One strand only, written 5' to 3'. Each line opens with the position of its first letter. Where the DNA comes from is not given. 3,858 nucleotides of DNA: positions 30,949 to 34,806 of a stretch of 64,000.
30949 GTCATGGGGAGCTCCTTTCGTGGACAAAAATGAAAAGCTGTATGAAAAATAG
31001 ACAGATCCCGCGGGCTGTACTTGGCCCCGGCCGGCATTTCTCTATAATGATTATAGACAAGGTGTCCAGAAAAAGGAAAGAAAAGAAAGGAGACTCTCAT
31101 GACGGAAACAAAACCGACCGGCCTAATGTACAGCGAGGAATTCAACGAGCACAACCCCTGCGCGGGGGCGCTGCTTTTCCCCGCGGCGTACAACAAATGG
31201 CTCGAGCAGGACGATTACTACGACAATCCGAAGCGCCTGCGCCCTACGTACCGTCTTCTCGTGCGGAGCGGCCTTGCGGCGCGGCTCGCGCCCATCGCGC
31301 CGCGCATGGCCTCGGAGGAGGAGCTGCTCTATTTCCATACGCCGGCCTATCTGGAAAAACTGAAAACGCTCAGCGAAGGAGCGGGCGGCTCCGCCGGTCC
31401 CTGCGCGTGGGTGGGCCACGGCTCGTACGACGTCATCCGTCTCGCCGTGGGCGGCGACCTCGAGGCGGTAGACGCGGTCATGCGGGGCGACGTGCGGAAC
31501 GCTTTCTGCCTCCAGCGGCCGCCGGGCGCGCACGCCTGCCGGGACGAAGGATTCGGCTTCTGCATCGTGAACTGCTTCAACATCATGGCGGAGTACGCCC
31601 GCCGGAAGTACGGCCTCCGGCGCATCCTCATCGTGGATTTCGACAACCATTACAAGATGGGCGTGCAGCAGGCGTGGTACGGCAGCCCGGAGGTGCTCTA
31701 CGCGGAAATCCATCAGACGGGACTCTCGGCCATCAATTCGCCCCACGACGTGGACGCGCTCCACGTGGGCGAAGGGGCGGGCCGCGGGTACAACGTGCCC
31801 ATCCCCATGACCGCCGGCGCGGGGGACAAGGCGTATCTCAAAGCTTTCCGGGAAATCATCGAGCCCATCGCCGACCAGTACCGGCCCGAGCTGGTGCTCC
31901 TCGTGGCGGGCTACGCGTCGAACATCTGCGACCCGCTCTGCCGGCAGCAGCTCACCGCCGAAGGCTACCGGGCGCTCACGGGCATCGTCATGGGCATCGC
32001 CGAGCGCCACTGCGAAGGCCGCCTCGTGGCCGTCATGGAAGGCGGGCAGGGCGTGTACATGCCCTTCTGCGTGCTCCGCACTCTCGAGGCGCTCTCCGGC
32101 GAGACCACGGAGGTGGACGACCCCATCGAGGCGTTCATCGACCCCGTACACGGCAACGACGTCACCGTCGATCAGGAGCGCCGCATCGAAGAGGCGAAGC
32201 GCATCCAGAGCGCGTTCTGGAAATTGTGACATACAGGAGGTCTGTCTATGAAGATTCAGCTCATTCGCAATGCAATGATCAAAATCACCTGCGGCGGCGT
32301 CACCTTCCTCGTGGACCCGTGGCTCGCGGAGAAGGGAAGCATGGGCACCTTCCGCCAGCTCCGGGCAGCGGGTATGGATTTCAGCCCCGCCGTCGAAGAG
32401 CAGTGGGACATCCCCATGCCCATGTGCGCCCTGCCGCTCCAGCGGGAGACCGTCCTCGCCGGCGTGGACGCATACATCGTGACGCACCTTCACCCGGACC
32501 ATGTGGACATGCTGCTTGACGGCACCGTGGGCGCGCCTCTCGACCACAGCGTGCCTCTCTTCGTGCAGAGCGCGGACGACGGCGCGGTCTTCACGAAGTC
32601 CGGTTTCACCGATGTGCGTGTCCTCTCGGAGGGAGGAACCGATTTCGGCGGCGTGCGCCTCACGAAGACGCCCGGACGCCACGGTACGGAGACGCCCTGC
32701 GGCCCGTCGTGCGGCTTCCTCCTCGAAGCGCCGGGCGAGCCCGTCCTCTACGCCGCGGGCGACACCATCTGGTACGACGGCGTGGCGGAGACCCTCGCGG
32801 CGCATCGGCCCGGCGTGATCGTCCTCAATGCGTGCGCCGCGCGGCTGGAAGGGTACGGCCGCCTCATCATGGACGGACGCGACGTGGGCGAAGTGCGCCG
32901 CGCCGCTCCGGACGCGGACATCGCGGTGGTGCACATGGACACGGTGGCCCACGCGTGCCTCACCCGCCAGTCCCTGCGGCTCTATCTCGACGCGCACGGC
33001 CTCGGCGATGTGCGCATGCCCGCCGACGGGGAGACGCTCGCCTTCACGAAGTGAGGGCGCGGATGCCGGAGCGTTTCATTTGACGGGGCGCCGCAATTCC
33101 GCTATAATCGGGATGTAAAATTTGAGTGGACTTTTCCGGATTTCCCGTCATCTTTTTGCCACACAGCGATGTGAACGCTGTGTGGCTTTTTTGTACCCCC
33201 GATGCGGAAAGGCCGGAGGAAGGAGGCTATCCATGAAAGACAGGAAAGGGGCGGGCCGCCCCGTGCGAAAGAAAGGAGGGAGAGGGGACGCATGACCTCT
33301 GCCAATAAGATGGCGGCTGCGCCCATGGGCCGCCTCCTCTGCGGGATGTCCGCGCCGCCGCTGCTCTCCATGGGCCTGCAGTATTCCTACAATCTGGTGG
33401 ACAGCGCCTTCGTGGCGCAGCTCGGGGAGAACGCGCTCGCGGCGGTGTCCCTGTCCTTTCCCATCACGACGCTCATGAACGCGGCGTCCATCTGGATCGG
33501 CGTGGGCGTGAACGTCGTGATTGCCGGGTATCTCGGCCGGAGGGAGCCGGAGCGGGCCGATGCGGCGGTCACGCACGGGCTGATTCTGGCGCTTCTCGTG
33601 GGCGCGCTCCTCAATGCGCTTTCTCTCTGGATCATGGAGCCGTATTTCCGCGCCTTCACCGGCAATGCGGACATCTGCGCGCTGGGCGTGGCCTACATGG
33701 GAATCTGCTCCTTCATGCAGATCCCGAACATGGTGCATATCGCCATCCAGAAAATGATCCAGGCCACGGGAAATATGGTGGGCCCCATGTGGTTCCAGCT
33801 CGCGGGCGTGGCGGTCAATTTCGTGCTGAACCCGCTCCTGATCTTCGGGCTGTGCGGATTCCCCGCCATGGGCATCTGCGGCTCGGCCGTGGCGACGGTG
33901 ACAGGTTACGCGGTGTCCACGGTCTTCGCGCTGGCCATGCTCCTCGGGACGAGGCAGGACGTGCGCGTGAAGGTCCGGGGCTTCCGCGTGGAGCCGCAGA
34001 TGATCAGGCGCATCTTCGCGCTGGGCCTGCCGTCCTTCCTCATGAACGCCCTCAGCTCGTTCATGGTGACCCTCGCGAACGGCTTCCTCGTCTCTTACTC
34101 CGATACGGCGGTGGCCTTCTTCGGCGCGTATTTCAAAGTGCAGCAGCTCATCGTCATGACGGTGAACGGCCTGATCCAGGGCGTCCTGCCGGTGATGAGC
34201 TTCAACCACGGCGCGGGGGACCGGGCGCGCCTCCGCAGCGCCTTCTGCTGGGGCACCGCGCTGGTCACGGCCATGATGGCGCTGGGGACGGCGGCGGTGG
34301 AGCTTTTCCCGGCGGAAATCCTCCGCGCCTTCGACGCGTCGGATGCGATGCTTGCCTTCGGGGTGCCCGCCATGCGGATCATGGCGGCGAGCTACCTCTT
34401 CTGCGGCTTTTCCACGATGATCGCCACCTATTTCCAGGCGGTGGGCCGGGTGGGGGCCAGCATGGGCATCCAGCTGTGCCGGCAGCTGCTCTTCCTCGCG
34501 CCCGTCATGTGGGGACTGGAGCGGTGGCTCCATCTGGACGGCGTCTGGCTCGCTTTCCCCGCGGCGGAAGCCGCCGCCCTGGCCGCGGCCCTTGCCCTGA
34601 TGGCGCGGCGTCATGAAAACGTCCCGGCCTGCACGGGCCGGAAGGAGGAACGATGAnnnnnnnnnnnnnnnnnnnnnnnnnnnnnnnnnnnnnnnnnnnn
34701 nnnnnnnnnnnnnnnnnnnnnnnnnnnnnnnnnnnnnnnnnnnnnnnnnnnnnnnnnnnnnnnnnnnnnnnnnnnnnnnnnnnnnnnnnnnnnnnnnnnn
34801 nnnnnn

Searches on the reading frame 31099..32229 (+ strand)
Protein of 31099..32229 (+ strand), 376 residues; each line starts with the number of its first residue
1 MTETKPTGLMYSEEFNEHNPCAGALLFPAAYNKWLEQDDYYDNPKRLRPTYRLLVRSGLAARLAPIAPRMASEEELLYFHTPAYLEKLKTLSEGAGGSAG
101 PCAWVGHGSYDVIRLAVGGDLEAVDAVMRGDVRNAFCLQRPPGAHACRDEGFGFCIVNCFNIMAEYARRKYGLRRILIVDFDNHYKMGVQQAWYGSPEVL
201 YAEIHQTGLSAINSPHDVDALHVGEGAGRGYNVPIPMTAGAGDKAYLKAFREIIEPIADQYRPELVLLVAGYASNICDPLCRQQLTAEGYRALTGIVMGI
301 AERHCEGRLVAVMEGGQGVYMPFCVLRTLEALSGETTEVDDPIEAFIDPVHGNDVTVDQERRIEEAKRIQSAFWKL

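Call 24: search_protein_families(library=pfam, proteins=[window:31099-32229:+], max_evalue=0.0001)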
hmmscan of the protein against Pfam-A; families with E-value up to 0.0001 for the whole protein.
window:31099-32229:+ (376 aa): 1 family
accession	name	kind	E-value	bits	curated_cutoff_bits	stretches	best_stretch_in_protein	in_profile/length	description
PF00850.24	Hist_deacetyl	-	2.6e-69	234.3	27.9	1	42-316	3-281/298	Histone deacetylase domain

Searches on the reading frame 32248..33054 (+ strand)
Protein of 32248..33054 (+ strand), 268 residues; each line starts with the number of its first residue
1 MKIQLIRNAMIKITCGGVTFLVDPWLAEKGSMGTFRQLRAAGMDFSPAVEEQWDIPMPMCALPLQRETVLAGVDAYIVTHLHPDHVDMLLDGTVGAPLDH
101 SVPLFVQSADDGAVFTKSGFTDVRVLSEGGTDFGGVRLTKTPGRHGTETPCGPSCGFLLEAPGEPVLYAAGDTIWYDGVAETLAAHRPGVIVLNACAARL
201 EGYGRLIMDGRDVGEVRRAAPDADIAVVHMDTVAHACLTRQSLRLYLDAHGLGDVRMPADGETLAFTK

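Call 24: search_protein_families(library=pfam, proteins=[window:32248-33054:+], max_evalue=0.0001)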
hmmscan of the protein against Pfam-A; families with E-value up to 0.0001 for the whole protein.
window:32248-33054:+ (268 aa): 1 family
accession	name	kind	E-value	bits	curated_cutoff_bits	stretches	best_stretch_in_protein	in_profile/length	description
PF12706.13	Lactamase_B_2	-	2.2e-08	34.4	27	1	57-202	16-171/200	Beta-lactamase superfamily domain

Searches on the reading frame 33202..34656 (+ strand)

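Call 24: search_protein_families(library=pfam, proteins=[window:33202-34656:+], max_evalue=0.0001)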
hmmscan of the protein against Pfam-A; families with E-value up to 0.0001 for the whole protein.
window:33202-34656:+ (484 aa): 1 family
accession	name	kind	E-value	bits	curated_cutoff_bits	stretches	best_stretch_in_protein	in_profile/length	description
PF01554.23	MatE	-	4.4e-43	147.2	24.9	2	53-212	2-161/161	MatE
